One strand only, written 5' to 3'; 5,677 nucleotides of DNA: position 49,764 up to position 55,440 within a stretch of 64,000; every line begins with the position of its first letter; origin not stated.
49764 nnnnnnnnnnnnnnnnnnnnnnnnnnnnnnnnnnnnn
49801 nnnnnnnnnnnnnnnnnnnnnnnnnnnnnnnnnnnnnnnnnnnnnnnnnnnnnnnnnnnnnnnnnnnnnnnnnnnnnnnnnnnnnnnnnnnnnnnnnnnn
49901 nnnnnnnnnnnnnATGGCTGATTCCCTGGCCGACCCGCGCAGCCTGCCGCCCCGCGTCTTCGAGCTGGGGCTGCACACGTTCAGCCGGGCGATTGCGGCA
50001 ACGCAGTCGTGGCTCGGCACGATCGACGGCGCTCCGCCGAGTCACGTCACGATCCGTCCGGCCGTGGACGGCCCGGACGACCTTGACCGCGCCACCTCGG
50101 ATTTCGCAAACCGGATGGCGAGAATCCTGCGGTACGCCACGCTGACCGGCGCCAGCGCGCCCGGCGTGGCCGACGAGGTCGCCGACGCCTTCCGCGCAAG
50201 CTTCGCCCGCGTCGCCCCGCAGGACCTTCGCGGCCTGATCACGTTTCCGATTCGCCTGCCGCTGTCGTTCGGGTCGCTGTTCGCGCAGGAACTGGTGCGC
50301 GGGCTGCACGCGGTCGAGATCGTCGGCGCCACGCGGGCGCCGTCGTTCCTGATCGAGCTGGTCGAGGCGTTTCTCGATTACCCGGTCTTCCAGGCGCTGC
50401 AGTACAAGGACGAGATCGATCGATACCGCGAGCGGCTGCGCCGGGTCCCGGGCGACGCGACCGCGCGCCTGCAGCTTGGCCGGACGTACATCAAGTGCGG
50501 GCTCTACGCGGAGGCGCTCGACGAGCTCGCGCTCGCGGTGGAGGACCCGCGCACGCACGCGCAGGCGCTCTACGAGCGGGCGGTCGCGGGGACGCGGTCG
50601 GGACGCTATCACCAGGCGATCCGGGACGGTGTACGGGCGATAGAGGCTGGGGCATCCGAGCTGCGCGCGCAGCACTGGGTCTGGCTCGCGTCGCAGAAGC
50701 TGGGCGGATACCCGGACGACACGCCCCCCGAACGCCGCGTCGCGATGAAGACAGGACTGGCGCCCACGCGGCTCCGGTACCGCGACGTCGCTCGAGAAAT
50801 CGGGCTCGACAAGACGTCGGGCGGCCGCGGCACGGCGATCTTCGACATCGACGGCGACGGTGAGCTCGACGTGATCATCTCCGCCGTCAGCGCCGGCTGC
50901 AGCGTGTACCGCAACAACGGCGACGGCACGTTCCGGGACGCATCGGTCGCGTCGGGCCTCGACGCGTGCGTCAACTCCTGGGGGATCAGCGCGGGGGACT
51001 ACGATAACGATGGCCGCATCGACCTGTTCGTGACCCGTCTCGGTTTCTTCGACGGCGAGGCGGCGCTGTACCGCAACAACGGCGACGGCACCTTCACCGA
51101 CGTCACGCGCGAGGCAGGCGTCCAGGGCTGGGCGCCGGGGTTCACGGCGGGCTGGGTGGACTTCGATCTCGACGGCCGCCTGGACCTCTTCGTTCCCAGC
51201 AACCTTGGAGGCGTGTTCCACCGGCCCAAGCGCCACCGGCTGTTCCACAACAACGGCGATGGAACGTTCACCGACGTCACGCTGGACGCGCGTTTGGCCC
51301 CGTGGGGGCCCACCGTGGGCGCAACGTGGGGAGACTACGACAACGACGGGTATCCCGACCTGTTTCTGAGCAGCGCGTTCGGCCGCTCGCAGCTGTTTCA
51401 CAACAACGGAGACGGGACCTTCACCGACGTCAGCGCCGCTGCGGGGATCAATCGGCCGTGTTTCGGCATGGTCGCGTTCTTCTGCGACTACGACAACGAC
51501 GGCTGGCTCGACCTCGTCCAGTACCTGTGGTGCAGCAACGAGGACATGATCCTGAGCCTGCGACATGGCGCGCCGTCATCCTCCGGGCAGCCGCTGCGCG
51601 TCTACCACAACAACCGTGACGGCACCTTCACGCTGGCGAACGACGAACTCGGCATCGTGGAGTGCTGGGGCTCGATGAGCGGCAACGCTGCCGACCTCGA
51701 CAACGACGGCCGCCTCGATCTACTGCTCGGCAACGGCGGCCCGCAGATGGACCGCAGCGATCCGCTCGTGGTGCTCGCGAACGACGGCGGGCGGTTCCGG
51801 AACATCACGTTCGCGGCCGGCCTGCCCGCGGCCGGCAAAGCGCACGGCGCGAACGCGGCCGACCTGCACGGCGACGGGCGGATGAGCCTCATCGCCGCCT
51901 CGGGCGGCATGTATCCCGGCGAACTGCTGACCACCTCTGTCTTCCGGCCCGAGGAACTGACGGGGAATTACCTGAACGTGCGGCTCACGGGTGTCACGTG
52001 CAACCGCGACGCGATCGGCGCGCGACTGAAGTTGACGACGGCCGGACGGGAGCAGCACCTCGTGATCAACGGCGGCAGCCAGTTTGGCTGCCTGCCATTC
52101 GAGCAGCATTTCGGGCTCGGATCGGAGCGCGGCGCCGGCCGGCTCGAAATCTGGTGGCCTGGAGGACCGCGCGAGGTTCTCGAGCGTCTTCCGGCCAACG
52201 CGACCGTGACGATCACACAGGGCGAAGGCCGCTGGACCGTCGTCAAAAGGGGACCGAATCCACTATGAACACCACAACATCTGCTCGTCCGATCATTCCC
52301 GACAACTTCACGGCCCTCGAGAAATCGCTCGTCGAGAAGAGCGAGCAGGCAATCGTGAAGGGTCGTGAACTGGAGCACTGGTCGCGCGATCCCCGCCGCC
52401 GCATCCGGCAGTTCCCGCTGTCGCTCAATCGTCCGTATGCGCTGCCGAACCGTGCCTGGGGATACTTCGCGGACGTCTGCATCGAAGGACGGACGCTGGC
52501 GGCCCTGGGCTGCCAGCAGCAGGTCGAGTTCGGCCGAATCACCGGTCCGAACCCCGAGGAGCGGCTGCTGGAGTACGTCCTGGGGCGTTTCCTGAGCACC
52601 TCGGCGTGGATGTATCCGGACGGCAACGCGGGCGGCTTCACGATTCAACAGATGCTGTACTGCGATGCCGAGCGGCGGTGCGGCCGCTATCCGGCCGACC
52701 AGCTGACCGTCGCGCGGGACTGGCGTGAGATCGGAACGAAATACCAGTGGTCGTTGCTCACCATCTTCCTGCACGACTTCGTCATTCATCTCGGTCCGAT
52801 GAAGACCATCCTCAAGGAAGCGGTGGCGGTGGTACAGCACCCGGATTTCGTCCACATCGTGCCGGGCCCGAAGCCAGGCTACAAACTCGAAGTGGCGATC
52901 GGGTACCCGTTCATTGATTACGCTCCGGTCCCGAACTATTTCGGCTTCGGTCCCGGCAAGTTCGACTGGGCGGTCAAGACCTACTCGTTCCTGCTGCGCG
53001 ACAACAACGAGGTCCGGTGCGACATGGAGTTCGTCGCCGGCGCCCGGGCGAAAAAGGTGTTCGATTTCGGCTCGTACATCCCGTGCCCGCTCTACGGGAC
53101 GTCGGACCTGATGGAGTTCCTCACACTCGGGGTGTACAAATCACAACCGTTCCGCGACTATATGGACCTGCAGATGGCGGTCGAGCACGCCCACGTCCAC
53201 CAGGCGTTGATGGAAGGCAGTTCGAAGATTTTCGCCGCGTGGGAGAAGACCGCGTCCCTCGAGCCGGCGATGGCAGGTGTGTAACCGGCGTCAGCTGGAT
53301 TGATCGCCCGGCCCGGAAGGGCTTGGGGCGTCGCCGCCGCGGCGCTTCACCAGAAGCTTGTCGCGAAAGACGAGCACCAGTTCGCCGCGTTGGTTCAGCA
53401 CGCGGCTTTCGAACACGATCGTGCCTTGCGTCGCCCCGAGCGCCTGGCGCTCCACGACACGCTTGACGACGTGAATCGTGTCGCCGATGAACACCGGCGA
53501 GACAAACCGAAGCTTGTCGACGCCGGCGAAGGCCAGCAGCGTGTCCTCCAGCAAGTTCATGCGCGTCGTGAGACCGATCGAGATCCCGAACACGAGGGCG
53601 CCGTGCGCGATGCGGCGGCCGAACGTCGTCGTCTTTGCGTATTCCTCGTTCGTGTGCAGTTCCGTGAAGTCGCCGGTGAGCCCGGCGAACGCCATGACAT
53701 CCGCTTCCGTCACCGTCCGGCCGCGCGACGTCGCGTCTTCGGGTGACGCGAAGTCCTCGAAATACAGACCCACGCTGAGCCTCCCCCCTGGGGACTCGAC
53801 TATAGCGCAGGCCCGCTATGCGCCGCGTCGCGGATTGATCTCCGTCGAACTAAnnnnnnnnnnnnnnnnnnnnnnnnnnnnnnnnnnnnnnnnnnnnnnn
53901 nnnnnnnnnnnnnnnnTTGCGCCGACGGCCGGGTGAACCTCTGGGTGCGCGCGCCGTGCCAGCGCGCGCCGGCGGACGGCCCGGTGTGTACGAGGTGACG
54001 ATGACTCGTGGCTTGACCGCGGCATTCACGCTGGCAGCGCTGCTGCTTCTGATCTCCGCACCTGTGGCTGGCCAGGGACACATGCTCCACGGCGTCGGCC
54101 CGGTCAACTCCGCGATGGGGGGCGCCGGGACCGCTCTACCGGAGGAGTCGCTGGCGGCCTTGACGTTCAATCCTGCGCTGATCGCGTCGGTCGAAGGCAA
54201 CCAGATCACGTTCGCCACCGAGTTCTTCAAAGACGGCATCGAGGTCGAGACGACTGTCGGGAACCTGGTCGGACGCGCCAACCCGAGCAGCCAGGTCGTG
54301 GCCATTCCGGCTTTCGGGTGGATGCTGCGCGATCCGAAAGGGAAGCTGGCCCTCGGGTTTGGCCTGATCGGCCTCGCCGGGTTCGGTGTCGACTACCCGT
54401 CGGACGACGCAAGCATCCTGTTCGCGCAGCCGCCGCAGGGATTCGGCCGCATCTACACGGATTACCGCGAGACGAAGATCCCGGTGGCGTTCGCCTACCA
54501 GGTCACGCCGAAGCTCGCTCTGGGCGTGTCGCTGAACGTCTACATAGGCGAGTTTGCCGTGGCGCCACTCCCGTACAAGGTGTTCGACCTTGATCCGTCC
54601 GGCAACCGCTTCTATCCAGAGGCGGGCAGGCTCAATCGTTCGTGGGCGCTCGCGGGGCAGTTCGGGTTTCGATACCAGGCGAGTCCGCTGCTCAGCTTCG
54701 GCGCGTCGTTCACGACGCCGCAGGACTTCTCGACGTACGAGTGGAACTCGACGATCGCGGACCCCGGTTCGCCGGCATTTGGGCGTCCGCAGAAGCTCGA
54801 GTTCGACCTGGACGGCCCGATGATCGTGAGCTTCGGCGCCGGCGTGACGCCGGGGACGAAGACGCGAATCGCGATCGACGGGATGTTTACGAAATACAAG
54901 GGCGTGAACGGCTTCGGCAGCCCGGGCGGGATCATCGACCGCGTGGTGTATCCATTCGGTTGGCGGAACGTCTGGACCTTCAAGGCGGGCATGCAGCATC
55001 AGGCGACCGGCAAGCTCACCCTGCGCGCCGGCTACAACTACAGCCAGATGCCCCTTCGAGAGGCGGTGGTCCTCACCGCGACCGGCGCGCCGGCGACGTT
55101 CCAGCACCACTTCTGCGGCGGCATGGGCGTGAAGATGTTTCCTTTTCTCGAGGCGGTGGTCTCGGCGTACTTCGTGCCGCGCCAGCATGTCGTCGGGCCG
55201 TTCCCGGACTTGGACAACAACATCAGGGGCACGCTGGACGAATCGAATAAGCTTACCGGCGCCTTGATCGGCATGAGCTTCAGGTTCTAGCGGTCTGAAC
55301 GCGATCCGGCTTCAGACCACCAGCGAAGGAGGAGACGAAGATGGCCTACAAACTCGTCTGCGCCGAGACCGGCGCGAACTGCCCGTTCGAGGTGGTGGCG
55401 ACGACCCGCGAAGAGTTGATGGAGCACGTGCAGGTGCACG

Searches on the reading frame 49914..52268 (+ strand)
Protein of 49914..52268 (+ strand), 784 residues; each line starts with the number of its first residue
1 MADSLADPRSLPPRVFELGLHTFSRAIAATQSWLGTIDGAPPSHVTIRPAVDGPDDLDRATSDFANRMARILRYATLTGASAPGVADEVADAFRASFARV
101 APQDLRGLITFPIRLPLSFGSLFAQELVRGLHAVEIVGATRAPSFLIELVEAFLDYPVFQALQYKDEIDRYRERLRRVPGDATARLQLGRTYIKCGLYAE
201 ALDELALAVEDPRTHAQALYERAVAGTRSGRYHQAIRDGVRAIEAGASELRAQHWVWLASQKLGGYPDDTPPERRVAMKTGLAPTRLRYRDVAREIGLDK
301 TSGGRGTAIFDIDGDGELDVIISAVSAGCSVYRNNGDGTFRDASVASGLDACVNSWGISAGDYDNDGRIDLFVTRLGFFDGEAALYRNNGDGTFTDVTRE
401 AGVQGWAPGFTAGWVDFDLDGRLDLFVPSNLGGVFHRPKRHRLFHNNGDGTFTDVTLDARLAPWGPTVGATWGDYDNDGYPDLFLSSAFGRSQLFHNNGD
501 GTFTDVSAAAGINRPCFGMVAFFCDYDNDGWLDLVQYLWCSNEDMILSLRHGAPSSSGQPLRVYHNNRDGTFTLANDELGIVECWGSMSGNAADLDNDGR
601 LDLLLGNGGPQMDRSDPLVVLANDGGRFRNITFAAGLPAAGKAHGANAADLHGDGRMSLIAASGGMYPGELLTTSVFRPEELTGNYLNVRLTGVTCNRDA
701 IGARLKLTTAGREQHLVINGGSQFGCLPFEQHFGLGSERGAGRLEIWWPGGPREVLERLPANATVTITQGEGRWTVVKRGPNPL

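Call 7: search_protein_families(library=pfam, proteins=[window:49914-52268:+], max_evalue=0.01)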
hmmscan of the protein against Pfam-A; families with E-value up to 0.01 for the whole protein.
window:49914-52268:+ (784 aa): 4 families
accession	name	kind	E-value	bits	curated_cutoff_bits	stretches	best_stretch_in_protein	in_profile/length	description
PF13517.12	FG-GAP_3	-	3.6e-52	175.2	26.9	5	474-535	1-60/61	FG-GAP-like repeat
PF01839.29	FG-GAP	-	3.6e-12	46.3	22.1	0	472-501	7-32/37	FG-GAP repeat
PF07593.17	UnbV_ASPIC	-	1.8e-10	41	23.4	1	700-766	1-68/68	ASPIC and UnbV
PF14559.12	TPR_19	-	0.00055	20.6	25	1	175-219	18-64/68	Tetratricopeptide repeat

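Call 10: search_protein_families(library=ncbifam, proteins=[window:49914-52268:+], max_evalue=0.01)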
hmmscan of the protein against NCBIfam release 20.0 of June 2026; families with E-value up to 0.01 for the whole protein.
window:49914-52268:+ (784 aa): 1 family
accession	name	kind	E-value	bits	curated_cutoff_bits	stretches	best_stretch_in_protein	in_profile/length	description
NF040959.1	MamA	equivalog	1.5e-05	24.6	200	1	163-252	86-175/204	magnetosome protein MamA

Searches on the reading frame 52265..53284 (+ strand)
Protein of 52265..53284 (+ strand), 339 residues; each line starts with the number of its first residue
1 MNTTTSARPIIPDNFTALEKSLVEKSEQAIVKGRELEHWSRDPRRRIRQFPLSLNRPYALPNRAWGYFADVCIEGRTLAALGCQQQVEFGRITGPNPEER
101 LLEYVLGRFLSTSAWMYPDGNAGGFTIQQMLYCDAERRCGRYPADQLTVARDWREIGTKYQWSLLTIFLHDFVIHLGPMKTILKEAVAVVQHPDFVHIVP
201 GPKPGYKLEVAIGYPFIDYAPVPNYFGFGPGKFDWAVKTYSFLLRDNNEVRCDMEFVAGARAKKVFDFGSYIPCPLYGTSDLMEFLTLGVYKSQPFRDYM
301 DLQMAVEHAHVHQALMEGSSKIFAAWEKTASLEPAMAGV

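Call 7: search_protein_families(library=pfam, proteins=[window:52265-53284:+], max_evalue=0.01)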
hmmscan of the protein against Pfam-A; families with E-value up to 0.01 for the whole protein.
window:52265-53284:+ (339 aa): 0 families

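Call 10: search_protein_families(library=ncbifam, proteins=[window:52265-53284:+], max_evalue=0.01)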
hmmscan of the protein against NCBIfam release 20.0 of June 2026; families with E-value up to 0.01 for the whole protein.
window:52265-53284:+ (339 aa): 0 families

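Call 22: search_solved_structures(query=window:52265-53284:+, max_evalue=1)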
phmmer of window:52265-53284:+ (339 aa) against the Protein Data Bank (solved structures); distinct sequences matched with E-value up to 1: 6.
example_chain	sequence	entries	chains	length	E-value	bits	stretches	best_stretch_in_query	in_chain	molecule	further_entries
5k20_B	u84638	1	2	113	0.35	13.1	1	203-254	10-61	Caspase-7 small subunit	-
7ar9_s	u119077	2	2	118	0.4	12.9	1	177-234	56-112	NUOP7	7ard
1i51_B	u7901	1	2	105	0.61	12.4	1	203-251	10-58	CASPASE-7 SUBUNIT P11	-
4zvu_B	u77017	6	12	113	0.66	12.2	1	203-254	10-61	Caspase-7 | Caspase-7 subunit p11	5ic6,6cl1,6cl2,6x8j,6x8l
2ql5_B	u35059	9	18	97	0.69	12.2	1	203-252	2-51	Caspase-7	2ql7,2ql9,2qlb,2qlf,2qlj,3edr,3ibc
4jb8_B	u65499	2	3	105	0.74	12.1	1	203-254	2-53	Caspase-7 subunit p11 | Caspase-7 subunit p10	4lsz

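Call 36: find_homologous_proteins(query=window:52265-53284:+, max_evalue=0.001)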
Query window:52265-53284:+ (339 aa): 244 proteins with E <= 0.001 among 2400 candidates; the best 120 are listed.
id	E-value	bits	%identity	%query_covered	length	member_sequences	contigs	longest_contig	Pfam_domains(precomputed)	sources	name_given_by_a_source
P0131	3.8e-236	801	100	100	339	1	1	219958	-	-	-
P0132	6.0e-202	688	86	100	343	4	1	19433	-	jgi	jgi:hypothetical protein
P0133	1.2e-200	684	85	100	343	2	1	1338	-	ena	-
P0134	9.8e-195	665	82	100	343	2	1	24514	-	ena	-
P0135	2.6e-188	643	81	100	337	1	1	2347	-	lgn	-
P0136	3.5e-186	636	84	93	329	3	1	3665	-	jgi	jgi:hypothetical protein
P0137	4.1e-185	633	81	97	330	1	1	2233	-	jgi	jgi:hypothetical protein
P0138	1.2e-182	625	79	98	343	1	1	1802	-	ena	-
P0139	4.8e-182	623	79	97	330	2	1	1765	-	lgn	-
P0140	2.1e-181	621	76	99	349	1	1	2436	-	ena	-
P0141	1.3e-179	615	79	96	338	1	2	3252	-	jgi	jgi:hypothetical protein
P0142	6.7e-179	613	79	97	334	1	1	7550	-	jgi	jgi:hypothetical protein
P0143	1.1e-178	612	77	96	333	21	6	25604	-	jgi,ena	-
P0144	1.5e-177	608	77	97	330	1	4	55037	-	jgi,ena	-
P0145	1.9e-177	608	77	97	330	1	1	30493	-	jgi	jgi:hypothetical protein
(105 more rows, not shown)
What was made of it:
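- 52265..53284 (+): U339: 339-aa orphan-family protein with a START/Bet v 1-like helix-grip fold. Overlaps the CRTAC1-B stop by 4 nt. 244 homologues, all 'hypothetical' (call 36).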

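Call 45: predict_structure(alignment_id=A2)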
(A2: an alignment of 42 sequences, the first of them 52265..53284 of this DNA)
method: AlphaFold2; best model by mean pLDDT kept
length: 339 residues; sequences in the alignment: 42
mean_pLDDT: 86.7   pTM: 0.85
mean pLDDT of the five models: 86.7, 85.2, 84.8, 82.9, 82.5
residues with pLDDT >= 90: 186; 70-90: 114; 50-70: 32; < 50: 7
segments of 3 or more residues with pLDDT < 50: 1-5
pLDDT, mean of each block of 10 residues (from residue 1): 58 97 95 92 91 80 90 84 92 95 96 90 92 97 95 96 94 77 86 97 97 93 66 84 98 90 63 72 85 83 81 89 90 60
secondary structure, 60 per line:
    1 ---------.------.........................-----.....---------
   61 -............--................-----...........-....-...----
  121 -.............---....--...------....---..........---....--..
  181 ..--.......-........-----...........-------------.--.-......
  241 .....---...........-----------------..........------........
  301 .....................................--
elements in order: H17-41 E47-51 E62-73 E76-91 H97-107 H109-112 E114-116 E122-134 E138-141 E160-169 E173-176 E179-182 E185-191 E196-200 E206-216 E235-245 E249-259 H277-286 H293-337
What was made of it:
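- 52265..53284 (+): AF2 mean pLDDT 86.7 (call 45).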

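Call 47: fold_search(model_id=the predicted structure, library=pdb)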
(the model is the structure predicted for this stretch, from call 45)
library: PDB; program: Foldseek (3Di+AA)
matches with E <= 10: 1467; with E <= 0.001: 16
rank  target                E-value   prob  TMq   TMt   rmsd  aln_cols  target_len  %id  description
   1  5zyg                  2.3e-06  1.00  0.27  0.35  12.8       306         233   10  Crystal structure of CERT START domain in complex with compound B5 (released 2019-02-27)
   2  2e3s                  2.3e-06  1.00  0.26  0.34  12.3       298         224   10  Crystal structure of CERT START domain co-crystallized with C24-ceramide (P21) (released 2007-12-18)
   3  2z9z                  2.9e-06  1.00  0.25  0.32  10.8       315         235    9  Crystal structure of CERT START domain(N504A mutant), in complex with C10-diacylglycerol (released 2008-02-12)
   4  3h3q_B                3.1e-06  1.00  0.29  0.38  11.6       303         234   10  Crystal structure of the CERT START domain in complex with HPA-13 (released 2010-03-02)
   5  5zyh                  3.1e-06  1.00  0.29  0.38  12.2       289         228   10  Crystal structure of CERT START domain in complex with compound E5 (released 2019-02-27)
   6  2e3m                  6.9e-06  1.00  0.27  0.34  10.5       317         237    8  Crystal structure of CERT START domain (released 2007-12-18)
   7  5zyj                  1.1e-05  1.00  0.24  0.30  12.8       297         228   10  Crystal structure of CERT START domain in complex with compound E16A (released 2019-02-27)
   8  2z9y                  1.3e-05  1.00  0.29  0.37  11.9       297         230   10  Crystal structure of CERT START domain in complex with C10-diacylglycerol (released 2008-02-12)
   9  3h3q_A                1.7e-05  1.00  0.30  0.38  10.5       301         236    9  Crystal structure of the CERT START domain in complex with HPA-13 (released 2010-03-02)
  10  5jjd_B                2.7e-05  1.00  0.25  0.31  10.8       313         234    9  crystal structure of the ceramide transfer protein PH and START domain complex (released 2017-07-05)
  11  2e3p_A                3.2e-05  1.00  0.27  0.34  12.0       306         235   10  Crystal structure of CERT START domain in complex with C16-cearmide (P1) (released 2007-12-18)
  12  1mtp_A                4.8e-04  0.63  0.13  0.14  18.7       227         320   11  The X-ray crystal structure of a serpin from a thermophilic prokaryote (released 2003-04-15)
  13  5i9j                  5.7e-04  0.98  0.28  0.39  10.8       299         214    8  Structure of the cholesterol and lutein-binding domain of human STARD3 at 1.74A (released 2016-03-16)
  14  8aaq                  6.0e-04  0.99  0.30  0.40  10.3       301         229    8  Crystal structure of the carotenoid-binding protein domain from silkworm Bombyx mori (BmCBP), CRT-416 form (released 2023-02-01)
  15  1em2                  8.0e-04  0.99  0.29  0.40  13.0       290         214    8  Star-related lipid transport domain of MLN64 (released 2000-05-02)
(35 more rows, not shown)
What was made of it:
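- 52265..53284 (+): Foldseek top hits are CERT START, STARD3 and the BmCBP carotenoid-binding domain (call 47).
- On START / Bet v 1-like (SRPBCC) superfamily (U339): Fold match to START domains at probability 1.0 (call 47).
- Closest known: START / Bet v 1-like lipid-binding domains. Same: Helix-grip fold by Foldseek (probability 1.0, E 2e-6) on a confident model (calls 45, 47).
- START fold of U339: calls 45, 47.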

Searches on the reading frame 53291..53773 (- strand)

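Call 11: search_protein_families(library=pfam, proteins=[window:53291-53773:-], max_evalue=0.001)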
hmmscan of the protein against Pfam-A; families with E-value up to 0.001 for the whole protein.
window:53291-53773:- (160 aa): 3 families
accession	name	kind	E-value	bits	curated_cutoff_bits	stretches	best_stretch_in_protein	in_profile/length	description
PF01575.25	MaoC_dehydratas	-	7.6e-24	84.1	27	1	15-113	12-108/123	MaoC like domain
PF13452.11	FAS1_DH_region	-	5.3e-06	27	22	1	19-134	12-130/132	FAS1-like, dehydratase domain region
PF19315.5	MC_hydratase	-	0.00034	20.3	26.5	1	16-135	227-344/353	Mesaconyl-CoA hydratase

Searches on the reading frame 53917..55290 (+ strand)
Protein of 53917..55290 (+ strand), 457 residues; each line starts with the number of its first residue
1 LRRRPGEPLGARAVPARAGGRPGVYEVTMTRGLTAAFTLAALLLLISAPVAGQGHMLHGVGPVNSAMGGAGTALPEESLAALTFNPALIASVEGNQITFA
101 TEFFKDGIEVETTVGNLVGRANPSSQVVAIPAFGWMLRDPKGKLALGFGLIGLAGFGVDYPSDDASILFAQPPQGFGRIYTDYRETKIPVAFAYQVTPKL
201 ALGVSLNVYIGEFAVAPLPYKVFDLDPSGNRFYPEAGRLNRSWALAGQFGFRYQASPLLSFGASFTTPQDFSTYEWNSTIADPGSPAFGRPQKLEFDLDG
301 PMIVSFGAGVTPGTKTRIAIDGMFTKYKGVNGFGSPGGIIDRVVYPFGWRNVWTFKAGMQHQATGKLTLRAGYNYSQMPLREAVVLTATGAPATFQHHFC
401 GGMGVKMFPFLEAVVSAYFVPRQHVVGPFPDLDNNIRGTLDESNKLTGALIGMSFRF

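Call 11: search_protein_families(library=pfam, proteins=[window:53917-55290:+], max_evalue=0.001)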
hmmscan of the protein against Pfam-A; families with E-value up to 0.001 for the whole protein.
window:53917-55290:+ (457 aa): 1 family
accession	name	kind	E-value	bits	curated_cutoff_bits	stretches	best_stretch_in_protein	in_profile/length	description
PF03349.22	Toluene_X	-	3.9e-15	55.7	29.7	1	51-382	9-346/421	Outer membrane protein transport protein (OMPP1/FadL/TodX)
